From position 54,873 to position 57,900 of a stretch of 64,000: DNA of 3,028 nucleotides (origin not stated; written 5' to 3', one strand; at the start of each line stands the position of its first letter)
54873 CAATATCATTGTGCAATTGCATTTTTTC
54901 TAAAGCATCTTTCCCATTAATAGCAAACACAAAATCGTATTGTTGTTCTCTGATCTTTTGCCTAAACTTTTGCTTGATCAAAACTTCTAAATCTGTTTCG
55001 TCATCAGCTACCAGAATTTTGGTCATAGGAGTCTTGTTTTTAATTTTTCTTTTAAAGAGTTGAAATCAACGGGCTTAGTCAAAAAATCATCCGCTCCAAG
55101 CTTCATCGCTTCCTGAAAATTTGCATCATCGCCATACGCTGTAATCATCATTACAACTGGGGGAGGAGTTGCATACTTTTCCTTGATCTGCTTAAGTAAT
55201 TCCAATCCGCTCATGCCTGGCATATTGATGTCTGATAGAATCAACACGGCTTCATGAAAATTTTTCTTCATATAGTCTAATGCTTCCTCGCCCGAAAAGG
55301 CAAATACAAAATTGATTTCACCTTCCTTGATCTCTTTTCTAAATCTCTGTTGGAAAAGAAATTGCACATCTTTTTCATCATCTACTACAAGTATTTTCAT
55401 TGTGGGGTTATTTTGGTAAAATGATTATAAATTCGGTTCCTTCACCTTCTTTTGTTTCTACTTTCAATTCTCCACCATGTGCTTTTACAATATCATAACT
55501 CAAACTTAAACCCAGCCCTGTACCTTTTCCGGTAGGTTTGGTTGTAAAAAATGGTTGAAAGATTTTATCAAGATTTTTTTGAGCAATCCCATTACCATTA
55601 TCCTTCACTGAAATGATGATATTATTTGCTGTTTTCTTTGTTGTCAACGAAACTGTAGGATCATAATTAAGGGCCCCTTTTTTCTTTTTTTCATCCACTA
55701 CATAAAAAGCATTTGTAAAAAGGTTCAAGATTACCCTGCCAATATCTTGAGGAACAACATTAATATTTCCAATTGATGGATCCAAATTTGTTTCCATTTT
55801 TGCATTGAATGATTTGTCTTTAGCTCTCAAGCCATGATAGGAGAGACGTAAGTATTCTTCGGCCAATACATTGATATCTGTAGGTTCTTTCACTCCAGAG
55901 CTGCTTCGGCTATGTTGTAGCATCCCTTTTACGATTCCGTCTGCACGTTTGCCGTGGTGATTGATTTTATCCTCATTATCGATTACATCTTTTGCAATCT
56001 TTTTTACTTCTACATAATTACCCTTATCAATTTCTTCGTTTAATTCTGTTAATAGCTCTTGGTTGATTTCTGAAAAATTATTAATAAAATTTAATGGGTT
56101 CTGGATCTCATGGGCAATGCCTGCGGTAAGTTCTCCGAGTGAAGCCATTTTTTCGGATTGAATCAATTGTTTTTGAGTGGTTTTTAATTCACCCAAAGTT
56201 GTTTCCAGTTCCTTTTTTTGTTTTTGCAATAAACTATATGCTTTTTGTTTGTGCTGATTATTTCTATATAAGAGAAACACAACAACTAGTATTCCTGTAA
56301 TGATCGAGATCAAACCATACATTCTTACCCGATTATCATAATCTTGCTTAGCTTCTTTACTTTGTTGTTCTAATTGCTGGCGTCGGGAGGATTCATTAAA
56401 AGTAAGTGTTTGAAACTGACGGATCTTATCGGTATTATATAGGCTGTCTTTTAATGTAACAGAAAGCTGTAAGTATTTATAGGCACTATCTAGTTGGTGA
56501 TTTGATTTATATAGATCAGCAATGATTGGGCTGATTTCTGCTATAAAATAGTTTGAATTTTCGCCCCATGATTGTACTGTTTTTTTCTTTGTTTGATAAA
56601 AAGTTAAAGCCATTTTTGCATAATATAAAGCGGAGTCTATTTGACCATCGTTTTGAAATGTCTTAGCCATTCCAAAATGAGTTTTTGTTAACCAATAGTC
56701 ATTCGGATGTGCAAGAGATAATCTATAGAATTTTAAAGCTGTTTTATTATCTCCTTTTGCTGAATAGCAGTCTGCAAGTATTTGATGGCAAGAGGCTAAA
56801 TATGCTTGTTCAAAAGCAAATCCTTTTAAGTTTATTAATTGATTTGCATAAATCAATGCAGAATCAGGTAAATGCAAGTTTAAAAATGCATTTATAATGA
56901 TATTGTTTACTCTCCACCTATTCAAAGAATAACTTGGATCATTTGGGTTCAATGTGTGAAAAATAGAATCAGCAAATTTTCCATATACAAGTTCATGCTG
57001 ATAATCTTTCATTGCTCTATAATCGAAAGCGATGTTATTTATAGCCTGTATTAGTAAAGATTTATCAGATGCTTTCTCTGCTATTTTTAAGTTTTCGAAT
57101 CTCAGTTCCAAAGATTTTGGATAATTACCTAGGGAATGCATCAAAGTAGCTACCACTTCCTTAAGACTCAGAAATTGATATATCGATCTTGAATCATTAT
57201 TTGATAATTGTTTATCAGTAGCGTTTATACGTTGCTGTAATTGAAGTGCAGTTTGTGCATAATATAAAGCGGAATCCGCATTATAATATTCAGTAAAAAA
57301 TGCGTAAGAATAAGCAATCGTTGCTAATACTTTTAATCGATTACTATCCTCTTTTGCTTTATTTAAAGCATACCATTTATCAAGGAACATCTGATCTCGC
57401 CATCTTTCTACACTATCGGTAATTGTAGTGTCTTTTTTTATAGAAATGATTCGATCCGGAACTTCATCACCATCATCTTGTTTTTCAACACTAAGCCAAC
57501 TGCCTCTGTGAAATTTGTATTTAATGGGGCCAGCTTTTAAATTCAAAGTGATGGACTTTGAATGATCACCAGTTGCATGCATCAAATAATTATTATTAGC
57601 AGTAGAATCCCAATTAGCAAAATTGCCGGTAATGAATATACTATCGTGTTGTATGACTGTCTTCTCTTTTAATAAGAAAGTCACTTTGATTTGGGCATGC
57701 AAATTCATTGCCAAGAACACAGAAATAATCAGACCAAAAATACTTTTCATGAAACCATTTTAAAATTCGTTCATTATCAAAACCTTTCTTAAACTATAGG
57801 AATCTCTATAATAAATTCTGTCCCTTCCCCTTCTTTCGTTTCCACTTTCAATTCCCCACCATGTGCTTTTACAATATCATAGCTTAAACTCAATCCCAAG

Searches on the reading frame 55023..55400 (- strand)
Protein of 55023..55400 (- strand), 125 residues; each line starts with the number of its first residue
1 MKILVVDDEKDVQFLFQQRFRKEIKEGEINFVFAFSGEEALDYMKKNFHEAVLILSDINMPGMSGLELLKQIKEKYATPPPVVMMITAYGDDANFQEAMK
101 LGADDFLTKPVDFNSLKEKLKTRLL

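Call 9: find_encoding_contigs(protein=window:55023-55400:-, flank=10000, max_places=10)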
Protein window:55023-55400:- (125 aa): 2 contigs read that carry it; 2 places shown.
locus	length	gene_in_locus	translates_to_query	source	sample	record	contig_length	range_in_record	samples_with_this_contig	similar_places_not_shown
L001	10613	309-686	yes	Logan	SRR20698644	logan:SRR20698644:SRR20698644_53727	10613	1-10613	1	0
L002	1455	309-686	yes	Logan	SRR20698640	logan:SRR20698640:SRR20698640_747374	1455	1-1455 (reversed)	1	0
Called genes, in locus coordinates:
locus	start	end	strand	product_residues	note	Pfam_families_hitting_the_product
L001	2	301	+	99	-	?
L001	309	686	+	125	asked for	PF00072:Response_reg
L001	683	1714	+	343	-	PF00072:Response_reg, PF00211:Guanylate_cyc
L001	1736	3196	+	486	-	PF01966:HD (weak), PF02588:YitT_membrane, PF10035:DUF2179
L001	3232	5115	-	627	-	PF00072:Response_reg, PF08447:PAS_3, PF00989:PAS, PF08448:PAS_4, PF13188:PAS_8, PF08447:PAS_3, PF13426:PAS_9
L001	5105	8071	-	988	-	PF12729:4HB_MCP_1 (weak), PF00672:HAMP (weak), PF01590:GAF (weak), PF13185:GAF_2 (weak), PF00512:HisKA, PF02518:HATPase_c, PF00072:Response_reg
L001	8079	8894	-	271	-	PF01739:CheR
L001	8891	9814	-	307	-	PF08447:PAS_3 (weak), PF13426:PAS_9 (faint), PF08448:PAS_4 (weak)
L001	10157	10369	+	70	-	-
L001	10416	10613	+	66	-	?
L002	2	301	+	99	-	?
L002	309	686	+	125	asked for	PF00072:Response_reg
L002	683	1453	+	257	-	?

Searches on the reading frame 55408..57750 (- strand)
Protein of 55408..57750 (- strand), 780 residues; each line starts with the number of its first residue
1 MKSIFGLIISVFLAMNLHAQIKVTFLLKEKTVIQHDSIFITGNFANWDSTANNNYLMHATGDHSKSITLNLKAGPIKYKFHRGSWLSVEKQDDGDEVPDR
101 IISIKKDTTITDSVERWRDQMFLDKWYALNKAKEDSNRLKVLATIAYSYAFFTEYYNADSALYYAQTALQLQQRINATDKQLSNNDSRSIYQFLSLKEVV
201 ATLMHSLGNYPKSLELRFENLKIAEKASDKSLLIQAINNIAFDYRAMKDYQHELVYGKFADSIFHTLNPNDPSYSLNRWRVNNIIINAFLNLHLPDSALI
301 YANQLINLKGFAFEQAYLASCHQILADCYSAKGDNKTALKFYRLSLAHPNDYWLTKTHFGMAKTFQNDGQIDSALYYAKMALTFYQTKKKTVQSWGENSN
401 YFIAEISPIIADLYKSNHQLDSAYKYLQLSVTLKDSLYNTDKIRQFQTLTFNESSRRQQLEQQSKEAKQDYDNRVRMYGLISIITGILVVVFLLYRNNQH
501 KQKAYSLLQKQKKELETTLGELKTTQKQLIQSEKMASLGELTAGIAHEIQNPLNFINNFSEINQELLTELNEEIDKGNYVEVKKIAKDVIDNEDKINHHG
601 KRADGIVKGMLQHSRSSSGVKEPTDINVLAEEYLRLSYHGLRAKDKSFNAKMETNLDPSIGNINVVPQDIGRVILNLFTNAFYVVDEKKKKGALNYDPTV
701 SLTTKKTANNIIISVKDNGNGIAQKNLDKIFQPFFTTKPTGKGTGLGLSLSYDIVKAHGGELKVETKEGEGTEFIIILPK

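Call 28: list_cluster_members(proteins=[window:55408-57750:-, window:61886-63853:-, P0001, window:60234-61886:-, P0123, P0129, window:53995-55026:-, window:52513-53973:-, window:8150-11017:-, window:22702-25305:+])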
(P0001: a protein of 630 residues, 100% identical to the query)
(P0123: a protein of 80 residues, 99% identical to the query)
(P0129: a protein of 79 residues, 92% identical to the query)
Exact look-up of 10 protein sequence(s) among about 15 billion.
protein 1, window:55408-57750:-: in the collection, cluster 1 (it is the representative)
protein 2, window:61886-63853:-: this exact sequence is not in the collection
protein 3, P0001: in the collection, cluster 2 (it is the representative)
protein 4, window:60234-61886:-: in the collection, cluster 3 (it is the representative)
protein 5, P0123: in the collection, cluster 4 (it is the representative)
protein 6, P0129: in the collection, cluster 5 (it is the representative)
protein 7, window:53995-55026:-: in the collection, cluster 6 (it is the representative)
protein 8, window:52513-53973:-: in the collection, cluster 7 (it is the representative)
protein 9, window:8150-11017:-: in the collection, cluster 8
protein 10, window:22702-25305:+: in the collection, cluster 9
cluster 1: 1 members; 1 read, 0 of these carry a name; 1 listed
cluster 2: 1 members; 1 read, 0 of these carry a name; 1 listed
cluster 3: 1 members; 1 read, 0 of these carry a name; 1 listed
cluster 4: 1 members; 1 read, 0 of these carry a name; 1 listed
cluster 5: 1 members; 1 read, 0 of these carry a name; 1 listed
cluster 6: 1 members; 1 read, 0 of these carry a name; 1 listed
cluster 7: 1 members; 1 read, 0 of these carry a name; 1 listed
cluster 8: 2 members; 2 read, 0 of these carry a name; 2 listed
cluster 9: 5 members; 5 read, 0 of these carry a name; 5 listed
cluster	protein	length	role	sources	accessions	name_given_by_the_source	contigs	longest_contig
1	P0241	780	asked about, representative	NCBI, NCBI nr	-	-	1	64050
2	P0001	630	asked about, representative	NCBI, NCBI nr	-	-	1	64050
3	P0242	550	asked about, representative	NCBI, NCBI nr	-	-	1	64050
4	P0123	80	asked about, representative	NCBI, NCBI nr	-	-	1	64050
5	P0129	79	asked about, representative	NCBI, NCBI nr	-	-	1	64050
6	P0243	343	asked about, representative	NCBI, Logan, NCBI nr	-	-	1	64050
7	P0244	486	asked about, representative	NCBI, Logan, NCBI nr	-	-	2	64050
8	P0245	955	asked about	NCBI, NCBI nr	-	-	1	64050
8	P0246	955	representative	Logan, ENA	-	-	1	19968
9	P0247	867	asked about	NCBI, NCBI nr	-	-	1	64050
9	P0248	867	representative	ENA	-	-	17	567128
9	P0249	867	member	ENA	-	-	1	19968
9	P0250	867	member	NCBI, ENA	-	-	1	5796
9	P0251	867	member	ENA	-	-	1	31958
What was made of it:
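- On Assembly or joining artefact at a repeat: Those samples lack the K1, K2 and K3 bodies (call 28).
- The split proteins exist only in this one GenBank record (call 28). The Logan samples lack the K1, K2 and K3 bodies altogether (call 28), so they are not a clean test. The sequence is what the public record holds, and its proteins are annotated as such (call 28). The exact GcvP, ClpB, K1, K2 and K3 proteins of the window are absent from Logan (call 28).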

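Call 31: search_protein_families(library=pfam, proteins=[window:55408-57750:-], max_evalue=0.001)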
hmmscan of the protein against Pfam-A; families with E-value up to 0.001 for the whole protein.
window:55408-57750:- (780 aa): 5 families
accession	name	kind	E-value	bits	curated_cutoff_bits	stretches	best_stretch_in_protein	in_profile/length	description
PF02518.31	HATPase_c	-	3.5e-24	85.8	26.4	1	667-779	3-108/111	Histidine kinase-, DNA gyrase B-, and HSP90-like ATPase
PF13424.12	TPR_12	-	3.3e-09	37.3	30.1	0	201-252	10-63/77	Tetratricopeptide repeat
PF00512.31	HisKA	-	9.7e-06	26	26.9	1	538-573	2-35/66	His Kinase A (phospho-acceptor) domain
PF14501.12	HATPase_c_5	-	2.7e-05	24.4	22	1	668-772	4-96/102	GHKL domain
PF09548.15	Spore_III_AB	-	0.00017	22.1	32.5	1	457-494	133-170/170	Stage III sporulation protein AB (spore_III_AB)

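Call 53: find_encoding_contigs(protein=P0246, flank=1000, max_places=6)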
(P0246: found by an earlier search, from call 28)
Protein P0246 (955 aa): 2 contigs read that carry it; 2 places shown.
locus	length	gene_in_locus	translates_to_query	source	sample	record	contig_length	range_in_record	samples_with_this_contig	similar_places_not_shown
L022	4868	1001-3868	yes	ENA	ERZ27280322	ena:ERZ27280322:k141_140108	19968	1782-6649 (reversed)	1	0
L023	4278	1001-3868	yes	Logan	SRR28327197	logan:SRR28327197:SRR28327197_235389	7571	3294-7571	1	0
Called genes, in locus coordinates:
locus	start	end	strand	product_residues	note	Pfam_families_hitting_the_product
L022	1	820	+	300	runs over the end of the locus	PF04116:FA_hydroxylase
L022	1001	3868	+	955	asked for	PF02347:GDC-P, PF00266:Aminotran_5 (weak), PF21478:GcvP2_C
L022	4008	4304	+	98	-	-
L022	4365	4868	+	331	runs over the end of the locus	PF00150:Cellulase (weak), PF07745:Glyco_hydro_53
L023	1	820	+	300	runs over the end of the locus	PF04116:FA_hydroxylase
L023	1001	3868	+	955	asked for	PF02347:GDC-P, PF00266:Aminotran_5 (weak), PF21478:GcvP2_C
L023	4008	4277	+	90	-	?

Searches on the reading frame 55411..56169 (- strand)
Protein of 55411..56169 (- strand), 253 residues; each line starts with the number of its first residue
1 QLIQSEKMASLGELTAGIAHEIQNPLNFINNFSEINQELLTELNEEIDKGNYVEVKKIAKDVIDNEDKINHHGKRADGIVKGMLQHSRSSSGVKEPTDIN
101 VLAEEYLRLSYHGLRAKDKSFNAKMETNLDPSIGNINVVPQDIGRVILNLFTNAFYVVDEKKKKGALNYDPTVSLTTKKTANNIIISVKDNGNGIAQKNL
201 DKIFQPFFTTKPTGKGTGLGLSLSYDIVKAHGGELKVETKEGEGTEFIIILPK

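Call 55: search_solved_structures(query=window:55411-56169:-, max_evalue=1e-10, show_alignments=1)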
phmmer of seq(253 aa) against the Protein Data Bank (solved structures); distinct sequences matched with E-value up to 1e-10: 23.
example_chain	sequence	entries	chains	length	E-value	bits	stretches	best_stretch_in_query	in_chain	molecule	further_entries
9jfj_A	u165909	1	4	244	8.7e-26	94.2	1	4-252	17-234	Sensor histidine kinase ZraS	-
5idj_A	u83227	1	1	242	2e-20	76.7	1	3-252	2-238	Histidine kinase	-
4gcz_A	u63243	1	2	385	2.1e-18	70.1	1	2-252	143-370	Blue-light photoreceptor, Sensor protein fixL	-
8a3u_A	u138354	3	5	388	2.1e-18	70.1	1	2-252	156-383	Putative Sensory box protein,Sensor protein FixL | Putative Sensory box protein,Putative Sensory box protein,Sensor protein FixL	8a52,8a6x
8a7f_A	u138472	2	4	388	2.1e-18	70.1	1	2-252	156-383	Putative Sensory box protein,Sensor protein FixL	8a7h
8vc9_A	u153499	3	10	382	6.2e-18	68.5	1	1-252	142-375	Leptospira virulence regulator B (LvrB) | histidine kinase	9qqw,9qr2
9p6i_A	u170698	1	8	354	3.1e-16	63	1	91-252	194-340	histidine kinase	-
3a0r_A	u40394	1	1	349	3.6e-16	62.8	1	5-253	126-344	Sensor protein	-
4jas_A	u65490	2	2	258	2e-15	60.3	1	13-253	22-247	Histidine kinase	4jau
8u4x_A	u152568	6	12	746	2.6e-15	60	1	10-252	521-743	histidine kinase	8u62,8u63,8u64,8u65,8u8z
3dge_A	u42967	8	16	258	5e-15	59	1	13-253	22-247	Sensor protein | Histidine kinase | Sensor histidine kinase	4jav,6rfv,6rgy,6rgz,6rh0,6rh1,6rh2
2c2a_A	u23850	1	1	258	5e-15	59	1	13-253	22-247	SENSOR HISTIDINE KINASE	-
5uht_A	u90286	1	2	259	5.1e-15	59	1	13-253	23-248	Sensor histidine kinase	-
6azr_A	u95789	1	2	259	9.5e-15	58.1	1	13-253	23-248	Sensor histidine kinase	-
5idm_A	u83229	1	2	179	9.7e-15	58.1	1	169-252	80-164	Cell cycle histidine kinase CckA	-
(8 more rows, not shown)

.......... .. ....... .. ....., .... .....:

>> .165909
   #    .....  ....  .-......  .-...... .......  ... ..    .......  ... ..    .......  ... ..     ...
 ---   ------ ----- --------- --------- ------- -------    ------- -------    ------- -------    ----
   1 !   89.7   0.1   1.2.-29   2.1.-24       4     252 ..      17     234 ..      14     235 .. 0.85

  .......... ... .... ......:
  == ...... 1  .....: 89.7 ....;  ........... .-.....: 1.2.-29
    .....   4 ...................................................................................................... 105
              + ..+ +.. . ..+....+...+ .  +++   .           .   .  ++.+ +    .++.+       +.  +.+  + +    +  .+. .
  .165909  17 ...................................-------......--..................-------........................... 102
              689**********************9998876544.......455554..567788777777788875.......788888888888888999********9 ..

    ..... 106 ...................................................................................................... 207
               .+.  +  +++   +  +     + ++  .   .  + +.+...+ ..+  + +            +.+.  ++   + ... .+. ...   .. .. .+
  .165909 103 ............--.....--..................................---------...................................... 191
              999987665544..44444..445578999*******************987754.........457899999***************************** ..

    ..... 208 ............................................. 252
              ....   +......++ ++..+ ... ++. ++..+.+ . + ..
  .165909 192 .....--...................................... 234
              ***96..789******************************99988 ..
